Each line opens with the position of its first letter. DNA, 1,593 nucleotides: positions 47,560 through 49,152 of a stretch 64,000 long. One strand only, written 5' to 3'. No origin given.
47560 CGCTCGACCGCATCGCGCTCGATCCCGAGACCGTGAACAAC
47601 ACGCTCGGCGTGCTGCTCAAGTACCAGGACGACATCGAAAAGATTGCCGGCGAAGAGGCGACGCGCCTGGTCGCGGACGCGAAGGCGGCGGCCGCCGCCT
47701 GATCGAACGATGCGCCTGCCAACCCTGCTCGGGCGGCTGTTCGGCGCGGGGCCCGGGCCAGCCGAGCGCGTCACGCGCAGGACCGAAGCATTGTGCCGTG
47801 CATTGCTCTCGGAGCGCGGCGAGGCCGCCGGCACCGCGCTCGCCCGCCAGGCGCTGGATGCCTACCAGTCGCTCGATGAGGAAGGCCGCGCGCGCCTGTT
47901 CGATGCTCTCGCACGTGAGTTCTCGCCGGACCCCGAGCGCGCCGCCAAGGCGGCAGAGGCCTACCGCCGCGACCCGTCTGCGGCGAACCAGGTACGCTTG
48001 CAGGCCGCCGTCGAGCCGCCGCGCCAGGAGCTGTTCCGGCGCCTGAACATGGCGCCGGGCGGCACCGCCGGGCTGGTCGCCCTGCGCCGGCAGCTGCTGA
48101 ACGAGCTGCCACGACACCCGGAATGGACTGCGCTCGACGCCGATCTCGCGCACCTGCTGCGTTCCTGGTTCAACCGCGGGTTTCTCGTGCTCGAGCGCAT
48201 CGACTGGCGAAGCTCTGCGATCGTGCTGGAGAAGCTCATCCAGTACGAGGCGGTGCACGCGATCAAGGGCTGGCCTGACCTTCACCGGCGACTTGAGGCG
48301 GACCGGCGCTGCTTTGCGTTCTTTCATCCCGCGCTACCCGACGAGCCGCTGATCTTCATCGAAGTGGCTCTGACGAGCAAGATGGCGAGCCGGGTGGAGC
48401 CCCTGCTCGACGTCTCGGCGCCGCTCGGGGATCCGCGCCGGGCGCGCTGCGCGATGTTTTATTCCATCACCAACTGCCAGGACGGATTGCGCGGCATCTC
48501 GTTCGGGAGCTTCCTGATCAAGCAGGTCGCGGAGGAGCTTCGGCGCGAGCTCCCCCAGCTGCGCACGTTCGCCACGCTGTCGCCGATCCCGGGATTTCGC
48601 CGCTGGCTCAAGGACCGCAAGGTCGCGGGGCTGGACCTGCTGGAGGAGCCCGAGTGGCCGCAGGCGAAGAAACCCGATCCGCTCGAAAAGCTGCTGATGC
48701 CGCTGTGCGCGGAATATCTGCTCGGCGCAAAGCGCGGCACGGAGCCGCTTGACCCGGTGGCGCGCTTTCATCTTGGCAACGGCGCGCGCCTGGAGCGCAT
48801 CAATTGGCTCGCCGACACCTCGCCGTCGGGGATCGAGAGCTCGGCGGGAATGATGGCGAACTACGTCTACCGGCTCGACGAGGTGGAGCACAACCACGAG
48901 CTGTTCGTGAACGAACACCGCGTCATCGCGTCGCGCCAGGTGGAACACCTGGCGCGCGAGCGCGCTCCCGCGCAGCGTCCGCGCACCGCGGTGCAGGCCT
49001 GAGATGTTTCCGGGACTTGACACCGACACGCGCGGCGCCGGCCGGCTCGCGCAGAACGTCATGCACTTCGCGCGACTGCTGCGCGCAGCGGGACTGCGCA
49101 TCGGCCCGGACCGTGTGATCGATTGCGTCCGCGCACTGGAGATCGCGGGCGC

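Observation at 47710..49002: Malonyl-CoA decarboxylase inserted between the CoxD (MoxR) and CoxE (VWA) maturation genes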

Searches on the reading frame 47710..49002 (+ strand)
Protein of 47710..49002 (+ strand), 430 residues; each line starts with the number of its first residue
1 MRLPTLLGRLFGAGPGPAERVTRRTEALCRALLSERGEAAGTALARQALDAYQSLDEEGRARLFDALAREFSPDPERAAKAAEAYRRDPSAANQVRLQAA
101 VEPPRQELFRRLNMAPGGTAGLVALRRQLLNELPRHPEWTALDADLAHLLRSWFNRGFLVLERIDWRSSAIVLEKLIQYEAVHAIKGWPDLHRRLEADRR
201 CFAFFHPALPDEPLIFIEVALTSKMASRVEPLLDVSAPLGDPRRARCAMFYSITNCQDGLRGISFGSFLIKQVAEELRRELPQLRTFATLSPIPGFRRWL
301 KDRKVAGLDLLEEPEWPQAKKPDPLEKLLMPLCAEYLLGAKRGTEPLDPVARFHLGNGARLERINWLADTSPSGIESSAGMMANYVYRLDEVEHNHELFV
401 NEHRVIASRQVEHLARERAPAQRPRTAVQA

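Call 6: search_protein_families(library=pfam, proteins=[window:47710-49002:+])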
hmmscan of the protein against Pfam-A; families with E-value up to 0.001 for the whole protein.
window:47710-49002:+ (430 aa): 2 families
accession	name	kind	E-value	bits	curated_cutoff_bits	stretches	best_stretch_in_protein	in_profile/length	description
PF05292.17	MCD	-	5.7e-99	331.3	23.2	1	157-387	1-252/253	Malonyl-CoA decarboxylase C-terminal domain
PF17408.7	MCD_N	-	1.5e-26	92.8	22.4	1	71-154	1-85/85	Malonyl-CoA decarboxylase N-terminal domain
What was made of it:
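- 47710..49002 (+): mcd, malonyl-CoA decarboxylase, 430 aa, with catalytic Ser291/His354 plus Phe250 and Tyr385/387. Pfam MCD_N + MCD (call 6).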

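Call 7: search_protein_families(library=ncbifam, proteins=[window:47710-49002:+])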
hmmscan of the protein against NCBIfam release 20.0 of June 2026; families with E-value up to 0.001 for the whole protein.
window:47710-49002:+ (430 aa): 0 families

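Call 8: find_homologous_proteins(query=window:47710-49002:+)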
Query window:47710-49002:+ (430 aa): 8000 proteins with E <= 0.001 among 8000 candidates; the best 120 are listed.
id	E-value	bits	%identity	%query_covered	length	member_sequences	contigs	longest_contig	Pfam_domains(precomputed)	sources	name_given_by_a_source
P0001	9.7e-276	933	97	100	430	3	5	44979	PF05292.18,PF17408.8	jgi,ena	-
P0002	6.6e-240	814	87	98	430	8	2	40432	PF05292.18,PF17408.8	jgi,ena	-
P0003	1.5e-236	803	83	100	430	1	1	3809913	PF05292.18,PF17408.8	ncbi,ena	-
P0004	7.5e-235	798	84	97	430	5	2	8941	PF05292.18,PF17408.8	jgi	jgi:malonyl-CoA decarboxylase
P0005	2.9e-231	786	83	100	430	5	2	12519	PF05292.18,PF17408.8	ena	-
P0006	1.3e-229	781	85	95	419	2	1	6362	PF05292.18,PF17408.8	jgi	jgi:malonyl-CoA decarboxylase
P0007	1.3e-221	754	80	98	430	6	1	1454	PF05292.18,PF17408.8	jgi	jgi:malonyl-CoA decarboxylase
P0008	4.5e-219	746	80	97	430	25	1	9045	PF05292.18,PF17408.8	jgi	jgi:malonyl-CoA decarboxylase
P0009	5.9e-203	693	75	97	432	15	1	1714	PF05292.18,PF17408.8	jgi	jgi:malonyl-CoA decarboxylase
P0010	9.8e-203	692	75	97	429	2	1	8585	PF05292.18,PF17408.8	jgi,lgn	-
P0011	1.2e-202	692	74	97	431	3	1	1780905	PF05292.18,PF17408.8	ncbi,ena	-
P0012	9.8e-202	689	74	97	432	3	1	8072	PF05292.18,PF17408.8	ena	-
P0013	3.7e-201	687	74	97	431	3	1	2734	PF05292.18,PF17408.8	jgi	jgi:malonyl-CoA decarboxylase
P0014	5.8e-200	683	74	97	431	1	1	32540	PF05292.18,PF17408.8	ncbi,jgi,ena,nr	ncbi:MAG TPA: malonyl-CoA decarboxylase [Burkholderiales bacterium]|nr:malonyl-CoA decarboxylase [Bu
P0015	9.2e-200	682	74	97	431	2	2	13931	PF05292.18,PF17408.8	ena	-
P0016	9.5e-200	682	74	97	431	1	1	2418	PF05292.18,PF17408.8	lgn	-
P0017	1.1e-199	682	74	97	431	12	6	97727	PF05292.18,PF17408.8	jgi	jgi:malonyl-CoA decarboxylase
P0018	1.8e-199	681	72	97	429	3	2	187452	PF05292.18,PF17408.8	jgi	-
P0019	2.6e-198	677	73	97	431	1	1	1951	PF05292.18,PF17408.8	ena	-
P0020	1.1e-197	675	73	97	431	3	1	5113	PF05292.18,PF17408.8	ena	-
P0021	7.5e-197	673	73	96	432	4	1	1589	PF05292.18,PF17408.8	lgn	-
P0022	1.0e-196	672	73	97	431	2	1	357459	PF05292.18,PF17408.8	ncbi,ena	-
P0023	5.7e-192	657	75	90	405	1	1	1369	PF05292.18,PF17408.8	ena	-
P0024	6.7e-187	640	75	89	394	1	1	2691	PF05292.18,PF17408.8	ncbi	ncbi:MAG: malonyl-CoA decarboxylase, partial [Burkholderiales bacterium]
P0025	1.4e-180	619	68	96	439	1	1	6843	PF05292.18,PF17408.8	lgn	-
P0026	2.2e-178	612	67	97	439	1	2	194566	PF05292.18,PF17408.8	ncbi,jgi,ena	jgi:malonyl-CoA decarboxylase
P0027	1.8e-175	602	63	100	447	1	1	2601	PF05292.18,PF17408.8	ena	-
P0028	4.3e-175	601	66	97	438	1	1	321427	PF05292.18,PF17408.8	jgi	jgi:malonyl-CoA decarboxylase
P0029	5.2e-175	601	66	95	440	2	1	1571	PF05292.18,PF17408.8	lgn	-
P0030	3.7e-174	598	66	96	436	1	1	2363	PF05292.18,PF17408.8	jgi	jgi:malonyl-CoA decarboxylase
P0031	1.1e-173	596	63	97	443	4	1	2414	PF05292.18,PF17408.8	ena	-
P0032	1.2e-173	596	64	98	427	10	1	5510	PF05292.18,PF17408.8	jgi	-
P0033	1.3e-173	596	65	96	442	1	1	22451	PF05292.18,PF17408.8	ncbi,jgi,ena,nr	ncbi:MAG TPA: malonyl-CoA decarboxylase [Burkholderiales bacterium]|nr:malonyl-CoA decarboxylase [Bu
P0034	3.7e-173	595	63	97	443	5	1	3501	PF05292.18,PF17408.8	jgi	jgi:malonyl-CoA decarboxylase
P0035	5.7e-173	594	64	99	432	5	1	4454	PF05292.18,PF17408.8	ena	-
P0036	6.3e-173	594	65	97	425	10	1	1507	PF05292.18,PF17408.8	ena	-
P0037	8.4e-173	593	65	96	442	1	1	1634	PF05292.18,PF17408.8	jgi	jgi:malonyl-CoA decarboxylase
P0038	8.9e-173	593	64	98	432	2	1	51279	PF05292.18,PF17408.8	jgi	-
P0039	1.3e-172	593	65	97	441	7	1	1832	PF05292.18,PF17408.8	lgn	-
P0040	2.0e-172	592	66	92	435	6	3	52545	PF05292.18,PF17408.8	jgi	jgi:malonyl-CoA decarboxylase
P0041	2.5e-172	592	64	97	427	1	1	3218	PF05292.18,PF17408.8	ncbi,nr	ncbi:MAG TPA: malonyl-CoA decarboxylase [Burkholderiales bacterium]|nr:malonyl-CoA decarboxylase [Bu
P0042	3.4e-172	591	66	93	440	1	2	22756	PF05292.18,PF17408.8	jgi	jgi:malonyl-CoA decarboxylase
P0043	3.7e-172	591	64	99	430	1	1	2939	PF05292.18,PF17408.8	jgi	jgi:malonyl-CoA decarboxylase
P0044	4.5e-172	591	66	96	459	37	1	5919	PF05292.18,PF17408.8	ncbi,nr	ncbi:MAG TPA: malonyl-CoA decarboxylase [Burkholderiales bacterium]|nr:malonyl-CoA decarboxylase [Bu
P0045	4.5e-172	591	66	97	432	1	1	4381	PF05292.18,PF17408.8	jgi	jgi:malonyl-CoA decarboxylase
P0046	4.7e-172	591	66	96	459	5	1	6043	PF05292.18,PF17408.8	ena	-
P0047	5.0e-172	591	65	97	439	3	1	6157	PF05292.18,PF17408.8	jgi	jgi:malonyl-CoA decarboxylase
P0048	5.1e-172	591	66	96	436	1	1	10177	PF05292.18,PF17408.8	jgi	jgi:malonyl-CoA decarboxylase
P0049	5.4e-172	591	67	91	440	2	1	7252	PF05292.18,PF17408.8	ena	-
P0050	5.9e-172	591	63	99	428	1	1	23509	PF05292.18,PF17408.8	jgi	jgi:malonyl-CoA decarboxylase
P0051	6.3e-172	591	64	98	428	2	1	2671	PF05292.18,PF17408.8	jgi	jgi:malonyl-CoA decarboxylase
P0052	6.8e-172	590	66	98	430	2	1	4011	PF05292.18,PF17408.8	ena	-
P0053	7.7e-172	590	64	97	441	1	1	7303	PF05292.18,PF17408.8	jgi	-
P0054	9.5e-172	590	63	99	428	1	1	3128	PF05292.18,PF17408.8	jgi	jgi:malonyl-CoA decarboxylase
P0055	1.1e-171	590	63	99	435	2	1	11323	PF05292.18,PF17408.8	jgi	jgi:malonyl-CoA decarboxylase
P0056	1.3e-171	589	66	91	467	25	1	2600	PF05292.18,PF17408.8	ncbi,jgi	-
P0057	1.3e-171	589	62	100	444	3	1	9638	PF05292.18,PF17408.8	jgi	-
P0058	1.3e-171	589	63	98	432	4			PF05292.18,PF17408.8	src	-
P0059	1.5e-171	589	64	97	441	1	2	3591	PF05292.18,PF17408.8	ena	-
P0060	1.9e-171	589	63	98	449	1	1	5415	PF05292.18,PF17408.8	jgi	jgi:malonyl-CoA decarboxylase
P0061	2.1e-171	589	63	97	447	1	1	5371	PF05292.18,PF17408.8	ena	-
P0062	2.2e-171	589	63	98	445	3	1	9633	PF05292.18,PF17408.8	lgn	-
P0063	2.6e-171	589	65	98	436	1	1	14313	PF05292.18,PF17408.8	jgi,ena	-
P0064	2.7e-171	588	65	98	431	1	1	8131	PF05292.18,PF17408.8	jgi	jgi:malonyl-CoA decarboxylase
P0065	2.9e-171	588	66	91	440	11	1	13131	PF05292.18,PF17408.8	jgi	-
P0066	3.3e-171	588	65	98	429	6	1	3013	PF05292.18,PF17408.8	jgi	jgi:malonyl-CoA decarboxylase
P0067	3.4e-171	588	64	96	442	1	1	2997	PF05292.18,PF17408.8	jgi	-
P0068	3.8e-171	588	65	92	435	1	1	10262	PF05292.18,PF17408.8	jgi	jgi:malonyl-CoA decarboxylase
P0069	4.1e-171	588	65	99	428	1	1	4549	PF05292.18,PF17408.8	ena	-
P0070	4.5e-171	588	65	97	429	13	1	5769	PF05292.18,PF17408.8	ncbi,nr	ncbi:MAG TPA: malonyl-CoA decarboxylase [Burkholderiales bacterium]|nr:malonyl-CoA decarboxylase [Bu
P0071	4.7e-171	588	65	97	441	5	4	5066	PF05292.18,PF17408.8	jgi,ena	-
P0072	5.0e-171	588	64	97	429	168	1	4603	PF05292.18,PF17408.8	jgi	jgi:malonyl-CoA decarboxylase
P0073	5.1e-171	588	63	97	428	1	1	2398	PF05292.18,PF17408.8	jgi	jgi:malonyl-CoA decarboxylase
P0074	5.3e-171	587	64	97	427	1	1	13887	PF05292.18,PF17408.8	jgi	jgi:malonyl-CoA decarboxylase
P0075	6.1e-171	587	62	96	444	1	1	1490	PF05292.18,PF17408.8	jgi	-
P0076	6.1e-171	587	65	97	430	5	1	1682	PF05292.18,PF17408.8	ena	-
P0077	6.6e-171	587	63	99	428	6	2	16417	PF05292.18,PF17408.8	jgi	jgi:malonyl-CoA decarboxylase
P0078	8.8e-171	587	64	98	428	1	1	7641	PF05292.18,PF17408.8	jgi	jgi:malonyl-CoA decarboxylase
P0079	8.9e-171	587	63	98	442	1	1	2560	PF05292.18,PF17408.8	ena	-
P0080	1.0e-170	587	64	97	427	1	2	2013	PF05292.18,PF17408.8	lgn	-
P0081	1.0e-170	587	65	98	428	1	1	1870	PF05292.18,PF17408.8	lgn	-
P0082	1.1e-170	586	63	100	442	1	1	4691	PF05292.18,PF17408.8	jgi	jgi:malonyl-CoA decarboxylase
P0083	1.3e-170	586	64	97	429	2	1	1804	PF05292.18,PF17408.8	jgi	jgi:malonyl-CoA decarboxylase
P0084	1.3e-170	586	64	97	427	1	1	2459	PF05292.18,PF17408.8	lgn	-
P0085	1.4e-170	586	65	97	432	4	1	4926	PF05292.18,PF17408.8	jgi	jgi:malonyl-CoA decarboxylase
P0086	1.5e-170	586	62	97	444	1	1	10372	PF05292.18,PF17408.8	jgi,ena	-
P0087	1.5e-170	586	63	96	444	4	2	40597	PF05292.18,PF17408.8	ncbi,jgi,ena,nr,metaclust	ncbi:MAG: hypothetical protein A2W21_08490 [Betaproteobacteria bacterium RBG_16_66_20]|nr:MAG: hypot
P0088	1.6e-170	586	65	97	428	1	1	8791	PF05292.18,PF17408.8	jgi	-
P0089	1.6e-170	586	65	97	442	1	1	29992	PF05292.18,PF17408.8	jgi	jgi:malonyl-CoA decarboxylase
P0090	1.6e-170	586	64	97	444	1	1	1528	PF05292.18,PF17408.8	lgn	-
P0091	1.6e-170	586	64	96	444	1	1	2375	PF05292.18,PF17408.8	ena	-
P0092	1.7e-170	586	69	91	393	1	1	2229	PF05292.18,PF17408.8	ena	-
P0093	2.2e-170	585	65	97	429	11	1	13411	PF05292.18,PF17408.8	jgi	-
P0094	3.0e-170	585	66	92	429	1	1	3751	PF05292.18,PF17408.8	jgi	jgi:malonyl-CoA decarboxylase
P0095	3.2e-170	585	65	96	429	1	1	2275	PF05292.18,PF17408.8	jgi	jgi:malonyl-CoA decarboxylase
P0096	3.3e-170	585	66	97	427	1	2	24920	PF05292.18,PF17408.8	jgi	-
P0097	3.5e-170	585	64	97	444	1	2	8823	PF05292.18,PF17408.8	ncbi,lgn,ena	-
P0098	3.6e-170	585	64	96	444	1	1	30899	PF05292.18,PF17408.8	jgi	jgi:malonyl-CoA decarboxylase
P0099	3.9e-170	585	64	97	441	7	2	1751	PF05292.18,PF17408.8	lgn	-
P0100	4.5e-170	584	65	98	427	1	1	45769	PF05292.18,PF17408.8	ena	-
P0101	5.8e-170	584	65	97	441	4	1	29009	PF05292.18,PF17408.8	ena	-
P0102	6.0e-170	584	64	97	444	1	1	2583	PF05292.18,PF17408.8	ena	-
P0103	6.4e-170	584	67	91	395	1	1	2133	PF05292.18,PF17408.8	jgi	jgi:malonyl-CoA decarboxylase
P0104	7.4e-170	584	64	97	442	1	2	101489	PF05292.18,PF17408.8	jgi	jgi:malonyl-CoA decarboxylase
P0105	7.5e-170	584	64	96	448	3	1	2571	PF05292.18,PF17408.8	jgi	jgi:malonyl-CoA decarboxylase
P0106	7.8e-170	584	64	99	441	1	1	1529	PF05292.18,PF17408.8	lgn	-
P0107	7.9e-170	584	63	98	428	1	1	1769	PF05292.18,PF17408.8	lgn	-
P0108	8.2e-170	584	63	99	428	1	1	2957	PF05292.18,PF17408.8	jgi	jgi:malonyl-CoA decarboxylase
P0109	8.2e-170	584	64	98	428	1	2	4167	PF05292.18,PF17408.8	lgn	-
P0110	8.8e-170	583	63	98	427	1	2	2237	PF05292.18,PF17408.8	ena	-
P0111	8.8e-170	583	64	99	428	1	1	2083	PF05292.18,PF17408.8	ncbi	-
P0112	9.4e-170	583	64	97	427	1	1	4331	PF05292.18,PF17408.8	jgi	jgi:malonyl-CoA decarboxylase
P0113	9.6e-170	583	65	97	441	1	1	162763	PF05292.18,PF17408.8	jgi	jgi:malonyl-CoA decarboxylase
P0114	1.0e-169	583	63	97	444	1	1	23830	PF05292.18,PF17408.8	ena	-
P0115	1.0e-169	583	64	98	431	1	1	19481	PF05292.18,PF17408.8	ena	-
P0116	1.1e-169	583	64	99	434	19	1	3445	PF05292.18,PF17408.8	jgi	-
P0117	1.2e-169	583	63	97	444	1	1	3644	PF05292.18,PF17408.8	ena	-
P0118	1.3e-169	583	65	97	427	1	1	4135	PF05292.18,PF17408.8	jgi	jgi:malonyl-CoA decarboxylase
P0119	1.3e-169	583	65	97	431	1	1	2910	PF05292.18,PF17408.8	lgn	-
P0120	1.3e-169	583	65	97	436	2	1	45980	PF05292.18,PF17408.8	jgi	jgi:malonyl-CoA decarboxylase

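Call 9: search_solved_structures(query=window:47710-49002:+, show_alignments=2)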
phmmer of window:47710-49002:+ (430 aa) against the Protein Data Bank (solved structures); distinct sequences matched with E-value up to 0.001: 5.
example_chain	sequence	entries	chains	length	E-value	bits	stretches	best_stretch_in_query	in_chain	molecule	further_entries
4ksa_A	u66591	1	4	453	1e-118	400.4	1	27-413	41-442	Malonyl-CoA decarboxylase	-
4ksf_A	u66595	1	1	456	7.4e-118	397.5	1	14-415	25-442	Malonyl-CoA decarboxylase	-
4ks9_A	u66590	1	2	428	1.1e-79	271.8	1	37-396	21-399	Malonyl-CoA decarboxylase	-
4f0x_A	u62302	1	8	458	1.6e-69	238.3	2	44-300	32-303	Malonyl-CoA decarboxylase, mitochondrial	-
2ygw_A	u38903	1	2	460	5.8e-69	236.4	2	52-300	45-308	MALONYL-COA DECARBOXYLASE, MITOCHONDRIAL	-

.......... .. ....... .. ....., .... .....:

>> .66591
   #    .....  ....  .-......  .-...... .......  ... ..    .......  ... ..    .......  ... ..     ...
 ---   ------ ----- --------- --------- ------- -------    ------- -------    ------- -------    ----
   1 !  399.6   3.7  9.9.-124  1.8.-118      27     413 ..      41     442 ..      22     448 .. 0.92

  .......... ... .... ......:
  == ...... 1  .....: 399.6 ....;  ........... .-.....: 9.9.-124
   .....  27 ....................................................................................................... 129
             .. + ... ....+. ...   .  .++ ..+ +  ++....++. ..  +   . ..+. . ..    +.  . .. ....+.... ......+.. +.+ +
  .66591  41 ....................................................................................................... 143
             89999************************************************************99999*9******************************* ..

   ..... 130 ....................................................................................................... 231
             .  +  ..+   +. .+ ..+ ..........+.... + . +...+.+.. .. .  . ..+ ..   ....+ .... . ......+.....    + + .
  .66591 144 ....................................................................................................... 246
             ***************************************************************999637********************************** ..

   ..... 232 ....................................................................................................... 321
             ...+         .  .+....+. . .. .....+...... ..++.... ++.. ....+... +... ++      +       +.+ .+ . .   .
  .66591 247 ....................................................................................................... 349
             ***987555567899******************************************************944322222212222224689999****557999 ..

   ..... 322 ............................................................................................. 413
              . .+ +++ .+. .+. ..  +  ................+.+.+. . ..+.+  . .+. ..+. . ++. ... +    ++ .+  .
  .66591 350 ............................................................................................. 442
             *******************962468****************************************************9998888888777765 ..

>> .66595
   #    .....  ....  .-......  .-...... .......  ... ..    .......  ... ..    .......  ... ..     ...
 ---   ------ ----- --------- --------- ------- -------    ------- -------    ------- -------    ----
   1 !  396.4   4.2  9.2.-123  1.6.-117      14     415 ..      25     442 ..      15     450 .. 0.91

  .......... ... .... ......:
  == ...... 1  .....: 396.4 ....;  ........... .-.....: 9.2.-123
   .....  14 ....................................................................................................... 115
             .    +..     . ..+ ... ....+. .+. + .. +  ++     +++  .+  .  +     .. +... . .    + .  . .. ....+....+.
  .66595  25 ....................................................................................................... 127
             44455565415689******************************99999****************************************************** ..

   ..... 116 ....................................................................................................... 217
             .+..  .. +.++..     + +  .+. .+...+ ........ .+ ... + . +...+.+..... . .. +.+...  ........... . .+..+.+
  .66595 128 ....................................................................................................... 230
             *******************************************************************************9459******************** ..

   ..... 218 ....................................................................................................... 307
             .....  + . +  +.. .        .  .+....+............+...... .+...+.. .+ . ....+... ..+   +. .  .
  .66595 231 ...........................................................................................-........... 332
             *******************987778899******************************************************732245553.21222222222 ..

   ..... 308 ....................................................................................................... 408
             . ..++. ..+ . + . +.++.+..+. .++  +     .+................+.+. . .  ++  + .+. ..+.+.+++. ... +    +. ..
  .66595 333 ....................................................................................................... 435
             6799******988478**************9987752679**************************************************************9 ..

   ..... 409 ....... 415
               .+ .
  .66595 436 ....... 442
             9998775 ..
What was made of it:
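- On Malonyl-CoA decarboxylase (Pfam PF17408 + PF05292; EC 4.1.1.9): The protein aligns over residues 27-413 with 4KSA (call 9).
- PDB matches are 4KSA and 4KSF at about 1e-118 (call 9).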
